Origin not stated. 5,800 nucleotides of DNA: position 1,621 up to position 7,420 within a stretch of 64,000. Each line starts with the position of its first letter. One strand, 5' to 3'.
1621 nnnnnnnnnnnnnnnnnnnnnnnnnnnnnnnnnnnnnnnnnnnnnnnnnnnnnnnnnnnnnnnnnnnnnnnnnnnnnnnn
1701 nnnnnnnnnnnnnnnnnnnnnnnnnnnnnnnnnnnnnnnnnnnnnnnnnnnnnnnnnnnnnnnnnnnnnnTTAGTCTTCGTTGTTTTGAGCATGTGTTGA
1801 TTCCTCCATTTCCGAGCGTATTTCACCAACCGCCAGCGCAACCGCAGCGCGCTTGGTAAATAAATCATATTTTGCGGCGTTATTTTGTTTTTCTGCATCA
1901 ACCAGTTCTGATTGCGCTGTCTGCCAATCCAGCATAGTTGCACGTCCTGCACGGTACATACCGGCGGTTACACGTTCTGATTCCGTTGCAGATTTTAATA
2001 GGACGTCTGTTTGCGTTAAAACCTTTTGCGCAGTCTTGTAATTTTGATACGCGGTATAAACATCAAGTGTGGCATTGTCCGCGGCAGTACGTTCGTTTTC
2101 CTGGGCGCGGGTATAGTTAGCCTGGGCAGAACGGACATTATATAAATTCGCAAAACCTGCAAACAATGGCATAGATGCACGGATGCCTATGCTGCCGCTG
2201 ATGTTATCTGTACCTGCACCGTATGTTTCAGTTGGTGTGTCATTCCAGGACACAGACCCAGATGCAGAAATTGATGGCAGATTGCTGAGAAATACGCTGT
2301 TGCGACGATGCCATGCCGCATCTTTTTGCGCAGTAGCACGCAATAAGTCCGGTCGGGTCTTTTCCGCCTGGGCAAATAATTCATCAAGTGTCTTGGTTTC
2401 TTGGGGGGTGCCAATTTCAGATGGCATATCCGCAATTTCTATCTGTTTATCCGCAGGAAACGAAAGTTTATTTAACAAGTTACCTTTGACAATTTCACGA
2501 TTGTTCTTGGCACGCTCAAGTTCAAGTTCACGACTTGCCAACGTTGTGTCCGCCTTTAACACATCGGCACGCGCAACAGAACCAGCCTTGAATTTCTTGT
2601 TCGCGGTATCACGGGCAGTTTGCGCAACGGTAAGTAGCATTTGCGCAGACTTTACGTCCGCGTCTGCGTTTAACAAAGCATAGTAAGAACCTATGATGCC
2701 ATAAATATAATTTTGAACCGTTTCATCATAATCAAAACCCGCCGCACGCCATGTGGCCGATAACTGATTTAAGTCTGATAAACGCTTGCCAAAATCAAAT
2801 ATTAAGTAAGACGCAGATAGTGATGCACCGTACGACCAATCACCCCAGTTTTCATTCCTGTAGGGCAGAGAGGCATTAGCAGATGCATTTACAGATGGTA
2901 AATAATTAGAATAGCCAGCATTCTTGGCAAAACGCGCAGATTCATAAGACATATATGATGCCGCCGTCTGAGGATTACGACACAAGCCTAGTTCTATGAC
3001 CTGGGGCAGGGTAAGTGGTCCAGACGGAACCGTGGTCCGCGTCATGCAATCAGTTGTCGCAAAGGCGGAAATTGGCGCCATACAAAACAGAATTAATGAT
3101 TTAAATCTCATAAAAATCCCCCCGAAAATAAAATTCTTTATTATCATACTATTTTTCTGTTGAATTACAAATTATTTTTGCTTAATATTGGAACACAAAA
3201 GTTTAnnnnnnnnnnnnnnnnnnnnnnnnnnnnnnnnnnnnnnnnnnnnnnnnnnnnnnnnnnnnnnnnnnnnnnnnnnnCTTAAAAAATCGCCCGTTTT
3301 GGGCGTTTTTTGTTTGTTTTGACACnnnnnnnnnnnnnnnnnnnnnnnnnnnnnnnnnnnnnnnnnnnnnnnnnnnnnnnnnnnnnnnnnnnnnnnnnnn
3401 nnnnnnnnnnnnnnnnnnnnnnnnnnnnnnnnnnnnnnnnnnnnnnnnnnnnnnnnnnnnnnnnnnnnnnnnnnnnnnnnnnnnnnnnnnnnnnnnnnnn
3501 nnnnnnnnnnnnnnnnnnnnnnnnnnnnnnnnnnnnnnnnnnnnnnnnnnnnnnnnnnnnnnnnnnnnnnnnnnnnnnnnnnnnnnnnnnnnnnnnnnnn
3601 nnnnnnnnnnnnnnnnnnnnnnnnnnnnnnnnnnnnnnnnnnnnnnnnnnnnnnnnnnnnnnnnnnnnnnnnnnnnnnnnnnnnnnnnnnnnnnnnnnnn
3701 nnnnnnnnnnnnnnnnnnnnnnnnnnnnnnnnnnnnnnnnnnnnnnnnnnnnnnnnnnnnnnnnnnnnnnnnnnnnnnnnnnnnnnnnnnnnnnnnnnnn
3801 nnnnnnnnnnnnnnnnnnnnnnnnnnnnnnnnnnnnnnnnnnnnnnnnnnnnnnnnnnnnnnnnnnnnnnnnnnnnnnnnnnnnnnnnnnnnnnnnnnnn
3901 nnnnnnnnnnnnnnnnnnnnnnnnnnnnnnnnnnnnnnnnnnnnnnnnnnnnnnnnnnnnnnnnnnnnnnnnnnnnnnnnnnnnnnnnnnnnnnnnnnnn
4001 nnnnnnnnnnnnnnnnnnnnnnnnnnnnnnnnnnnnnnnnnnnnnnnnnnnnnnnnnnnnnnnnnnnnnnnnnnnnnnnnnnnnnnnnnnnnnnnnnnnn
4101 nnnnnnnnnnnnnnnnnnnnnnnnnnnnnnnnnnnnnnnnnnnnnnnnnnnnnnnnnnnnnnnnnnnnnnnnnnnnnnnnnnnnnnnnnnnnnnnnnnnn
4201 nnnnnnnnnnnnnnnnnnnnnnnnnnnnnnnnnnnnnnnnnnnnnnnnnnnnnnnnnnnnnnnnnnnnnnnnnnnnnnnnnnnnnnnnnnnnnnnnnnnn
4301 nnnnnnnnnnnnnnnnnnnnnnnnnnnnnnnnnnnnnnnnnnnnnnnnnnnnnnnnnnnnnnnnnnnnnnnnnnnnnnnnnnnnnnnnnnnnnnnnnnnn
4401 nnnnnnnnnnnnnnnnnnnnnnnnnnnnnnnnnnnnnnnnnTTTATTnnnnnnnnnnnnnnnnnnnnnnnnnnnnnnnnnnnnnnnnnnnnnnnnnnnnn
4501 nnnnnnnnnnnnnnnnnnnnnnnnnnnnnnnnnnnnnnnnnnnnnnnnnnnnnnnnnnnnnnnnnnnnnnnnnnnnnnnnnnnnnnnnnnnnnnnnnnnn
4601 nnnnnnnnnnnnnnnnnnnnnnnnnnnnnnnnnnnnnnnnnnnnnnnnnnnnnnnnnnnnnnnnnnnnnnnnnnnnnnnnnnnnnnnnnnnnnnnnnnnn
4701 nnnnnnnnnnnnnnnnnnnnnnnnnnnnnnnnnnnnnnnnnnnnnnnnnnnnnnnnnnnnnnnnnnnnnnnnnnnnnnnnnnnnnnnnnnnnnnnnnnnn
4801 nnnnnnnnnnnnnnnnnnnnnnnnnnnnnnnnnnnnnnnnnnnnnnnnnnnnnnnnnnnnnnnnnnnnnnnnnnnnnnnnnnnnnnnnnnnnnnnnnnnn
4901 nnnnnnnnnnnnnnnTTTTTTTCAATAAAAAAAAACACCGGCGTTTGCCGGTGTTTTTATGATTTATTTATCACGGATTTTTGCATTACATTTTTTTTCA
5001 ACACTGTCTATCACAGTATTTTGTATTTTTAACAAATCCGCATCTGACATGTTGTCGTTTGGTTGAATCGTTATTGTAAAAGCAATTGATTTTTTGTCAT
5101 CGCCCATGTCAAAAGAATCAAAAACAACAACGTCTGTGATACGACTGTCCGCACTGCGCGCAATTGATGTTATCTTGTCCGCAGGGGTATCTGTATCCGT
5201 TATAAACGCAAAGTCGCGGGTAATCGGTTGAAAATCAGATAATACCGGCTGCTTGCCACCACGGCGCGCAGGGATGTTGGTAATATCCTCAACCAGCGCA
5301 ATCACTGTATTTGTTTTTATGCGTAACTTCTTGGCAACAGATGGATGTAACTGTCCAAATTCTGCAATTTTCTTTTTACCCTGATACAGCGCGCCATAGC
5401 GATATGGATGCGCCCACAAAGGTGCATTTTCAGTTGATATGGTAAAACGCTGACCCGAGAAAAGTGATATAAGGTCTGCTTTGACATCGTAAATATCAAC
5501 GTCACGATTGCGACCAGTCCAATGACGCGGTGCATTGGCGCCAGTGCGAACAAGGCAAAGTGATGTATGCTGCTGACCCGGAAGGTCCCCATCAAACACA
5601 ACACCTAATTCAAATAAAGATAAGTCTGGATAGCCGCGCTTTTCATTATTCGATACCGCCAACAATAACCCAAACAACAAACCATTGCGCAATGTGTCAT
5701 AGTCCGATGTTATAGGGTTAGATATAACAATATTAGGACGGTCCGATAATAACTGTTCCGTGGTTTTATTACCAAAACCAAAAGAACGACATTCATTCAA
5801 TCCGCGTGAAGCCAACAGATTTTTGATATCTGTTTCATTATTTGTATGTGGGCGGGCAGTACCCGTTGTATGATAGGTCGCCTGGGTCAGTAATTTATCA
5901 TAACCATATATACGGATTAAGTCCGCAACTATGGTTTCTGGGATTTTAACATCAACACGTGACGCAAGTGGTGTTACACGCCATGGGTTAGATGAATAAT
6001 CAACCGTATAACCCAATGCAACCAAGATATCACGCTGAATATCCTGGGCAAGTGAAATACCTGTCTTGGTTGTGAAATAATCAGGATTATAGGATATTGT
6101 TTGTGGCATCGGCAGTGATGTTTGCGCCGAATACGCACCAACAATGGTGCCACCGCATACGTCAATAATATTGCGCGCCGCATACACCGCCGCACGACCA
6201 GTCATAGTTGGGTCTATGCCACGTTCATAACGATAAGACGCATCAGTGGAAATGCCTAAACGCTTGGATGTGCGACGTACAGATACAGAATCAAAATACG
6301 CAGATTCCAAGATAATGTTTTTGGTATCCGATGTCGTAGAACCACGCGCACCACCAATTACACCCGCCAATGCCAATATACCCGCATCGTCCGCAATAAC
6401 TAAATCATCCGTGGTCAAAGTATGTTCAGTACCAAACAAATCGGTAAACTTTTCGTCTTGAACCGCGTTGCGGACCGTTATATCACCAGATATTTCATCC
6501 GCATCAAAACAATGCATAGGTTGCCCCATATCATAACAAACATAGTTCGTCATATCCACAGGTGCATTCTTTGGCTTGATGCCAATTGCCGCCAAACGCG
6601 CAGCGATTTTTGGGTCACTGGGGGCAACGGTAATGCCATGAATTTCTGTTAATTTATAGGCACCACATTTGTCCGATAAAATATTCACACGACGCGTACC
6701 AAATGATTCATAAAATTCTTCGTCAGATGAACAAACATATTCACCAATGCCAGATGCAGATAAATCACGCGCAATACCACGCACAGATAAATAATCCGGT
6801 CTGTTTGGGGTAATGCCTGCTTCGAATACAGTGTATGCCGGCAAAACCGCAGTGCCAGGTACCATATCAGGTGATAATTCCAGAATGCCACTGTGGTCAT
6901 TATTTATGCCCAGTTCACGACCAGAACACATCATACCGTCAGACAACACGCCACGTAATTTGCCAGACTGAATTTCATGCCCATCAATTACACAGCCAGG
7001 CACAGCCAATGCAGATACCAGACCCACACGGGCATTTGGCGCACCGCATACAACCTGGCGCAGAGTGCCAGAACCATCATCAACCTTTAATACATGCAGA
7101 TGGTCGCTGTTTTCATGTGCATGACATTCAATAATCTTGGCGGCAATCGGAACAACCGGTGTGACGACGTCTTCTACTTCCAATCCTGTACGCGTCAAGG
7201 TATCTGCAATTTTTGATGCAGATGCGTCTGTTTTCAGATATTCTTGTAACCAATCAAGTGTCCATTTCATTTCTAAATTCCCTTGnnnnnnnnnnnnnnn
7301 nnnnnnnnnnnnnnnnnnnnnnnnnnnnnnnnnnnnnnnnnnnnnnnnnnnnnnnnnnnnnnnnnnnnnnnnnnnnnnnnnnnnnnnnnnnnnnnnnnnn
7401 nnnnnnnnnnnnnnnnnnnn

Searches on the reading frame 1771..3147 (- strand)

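Call 18: search_protein_families(library=pfam, proteins=[window:1771-3147:-], max_evalue=0.0001)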
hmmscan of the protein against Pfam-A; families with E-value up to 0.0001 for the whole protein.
window:1771-3147:- (458 aa): 1 family
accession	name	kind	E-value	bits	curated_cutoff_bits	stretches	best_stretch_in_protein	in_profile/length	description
PF02321.23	OEP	-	3.7e-53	180.6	22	2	254-440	1-186/187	Outer membrane efflux protein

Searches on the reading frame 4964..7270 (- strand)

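Call 18: search_protein_families(library=pfam, proteins=[window:4964-7270:-], max_evalue=0.0001)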
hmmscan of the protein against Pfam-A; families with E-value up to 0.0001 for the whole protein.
window:4964-7270:- (768 aa): 5 families
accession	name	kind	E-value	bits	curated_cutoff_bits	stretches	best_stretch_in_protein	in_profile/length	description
PF03483.22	B3_4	-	5.7e-58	195.8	29.3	1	201-373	1-174/174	B3/4 domain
PF17759.6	tRNA_synthFbeta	-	1.7e-36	126.2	22.4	1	468-658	11-210/214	Phenylalanyl tRNA synthetase beta chain CLM domain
PF01588.26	tRNA_bind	-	5.8e-19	68.4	27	1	44-140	4-95/96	Putative tRNA binding domain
PF03147.19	FDX-ACB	-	3.5e-14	53.4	31.1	1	678-766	1-94/94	Ferredoxin-fold anticodon binding domain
PF03484.21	B5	-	2.2e-12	47.4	28.6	1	392-457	1-67/67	tRNA synthetase B5 domain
